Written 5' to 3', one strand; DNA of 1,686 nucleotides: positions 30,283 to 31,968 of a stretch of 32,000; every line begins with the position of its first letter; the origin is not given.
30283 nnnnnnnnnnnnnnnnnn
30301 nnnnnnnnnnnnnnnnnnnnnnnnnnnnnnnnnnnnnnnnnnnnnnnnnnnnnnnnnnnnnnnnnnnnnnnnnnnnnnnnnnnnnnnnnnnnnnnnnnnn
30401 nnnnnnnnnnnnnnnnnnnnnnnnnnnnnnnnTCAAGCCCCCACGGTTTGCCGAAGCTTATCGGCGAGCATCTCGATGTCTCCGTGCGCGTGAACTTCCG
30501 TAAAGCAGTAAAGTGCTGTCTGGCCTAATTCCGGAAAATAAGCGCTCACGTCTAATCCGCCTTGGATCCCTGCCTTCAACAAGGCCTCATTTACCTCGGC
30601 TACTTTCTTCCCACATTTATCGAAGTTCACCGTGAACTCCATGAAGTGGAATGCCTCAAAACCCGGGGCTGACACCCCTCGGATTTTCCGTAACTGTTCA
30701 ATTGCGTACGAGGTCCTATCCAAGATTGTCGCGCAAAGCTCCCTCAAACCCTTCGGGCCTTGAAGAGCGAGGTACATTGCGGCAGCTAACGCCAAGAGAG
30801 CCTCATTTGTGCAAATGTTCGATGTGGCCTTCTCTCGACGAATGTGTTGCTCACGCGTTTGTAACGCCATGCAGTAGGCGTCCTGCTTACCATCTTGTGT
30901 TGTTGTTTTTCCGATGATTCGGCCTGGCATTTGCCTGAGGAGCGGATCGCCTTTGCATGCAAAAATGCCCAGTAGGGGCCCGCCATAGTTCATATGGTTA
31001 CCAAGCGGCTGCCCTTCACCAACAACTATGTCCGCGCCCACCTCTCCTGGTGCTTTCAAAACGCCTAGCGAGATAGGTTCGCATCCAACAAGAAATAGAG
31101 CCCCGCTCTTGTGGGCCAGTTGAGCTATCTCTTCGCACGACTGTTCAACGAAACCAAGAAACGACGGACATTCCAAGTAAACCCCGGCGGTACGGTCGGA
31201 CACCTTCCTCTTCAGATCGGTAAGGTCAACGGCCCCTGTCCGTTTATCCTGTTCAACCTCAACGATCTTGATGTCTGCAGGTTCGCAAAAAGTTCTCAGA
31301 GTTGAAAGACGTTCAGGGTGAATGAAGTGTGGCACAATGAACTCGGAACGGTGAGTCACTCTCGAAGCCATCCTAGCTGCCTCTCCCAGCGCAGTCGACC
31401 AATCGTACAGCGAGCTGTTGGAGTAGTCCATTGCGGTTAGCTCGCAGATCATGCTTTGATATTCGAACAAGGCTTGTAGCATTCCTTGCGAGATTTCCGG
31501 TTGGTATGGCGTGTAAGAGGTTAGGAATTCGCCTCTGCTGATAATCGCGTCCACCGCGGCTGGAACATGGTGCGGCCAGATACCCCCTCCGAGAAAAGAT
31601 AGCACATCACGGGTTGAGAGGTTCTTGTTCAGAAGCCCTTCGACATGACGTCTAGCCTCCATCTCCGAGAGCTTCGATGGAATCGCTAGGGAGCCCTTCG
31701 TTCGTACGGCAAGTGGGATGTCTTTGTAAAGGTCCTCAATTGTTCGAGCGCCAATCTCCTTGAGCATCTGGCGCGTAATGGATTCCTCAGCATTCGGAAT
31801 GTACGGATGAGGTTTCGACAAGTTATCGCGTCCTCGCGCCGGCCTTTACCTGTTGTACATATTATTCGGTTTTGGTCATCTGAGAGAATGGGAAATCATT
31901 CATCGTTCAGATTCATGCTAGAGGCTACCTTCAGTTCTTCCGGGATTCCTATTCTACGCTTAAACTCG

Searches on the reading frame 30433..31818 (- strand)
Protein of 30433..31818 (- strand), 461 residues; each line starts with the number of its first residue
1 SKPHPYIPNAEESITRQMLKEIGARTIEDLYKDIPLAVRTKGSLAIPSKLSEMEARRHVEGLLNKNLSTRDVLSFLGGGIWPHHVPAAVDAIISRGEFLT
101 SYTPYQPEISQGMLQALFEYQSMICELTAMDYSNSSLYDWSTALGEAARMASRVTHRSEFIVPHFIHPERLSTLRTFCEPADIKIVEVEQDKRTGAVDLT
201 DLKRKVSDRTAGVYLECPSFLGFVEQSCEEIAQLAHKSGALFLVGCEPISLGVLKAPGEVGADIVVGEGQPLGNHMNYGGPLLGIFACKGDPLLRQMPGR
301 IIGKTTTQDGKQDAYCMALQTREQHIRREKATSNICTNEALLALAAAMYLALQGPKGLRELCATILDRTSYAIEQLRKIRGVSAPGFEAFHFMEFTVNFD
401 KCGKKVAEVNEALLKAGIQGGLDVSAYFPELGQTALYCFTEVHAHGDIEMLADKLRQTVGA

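Call 67: search_protein_families(library=pfam, proteins=[window:30433-31818:-], max_evalue=0.0001)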
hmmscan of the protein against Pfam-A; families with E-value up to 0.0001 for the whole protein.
window:30433-31818:- (461 aa): 1 family
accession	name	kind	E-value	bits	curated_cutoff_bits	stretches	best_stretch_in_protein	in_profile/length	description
PF02347.22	GDC-P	-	3.7e-114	382.4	26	1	6-450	3-424/429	Glycine cleavage system P-protein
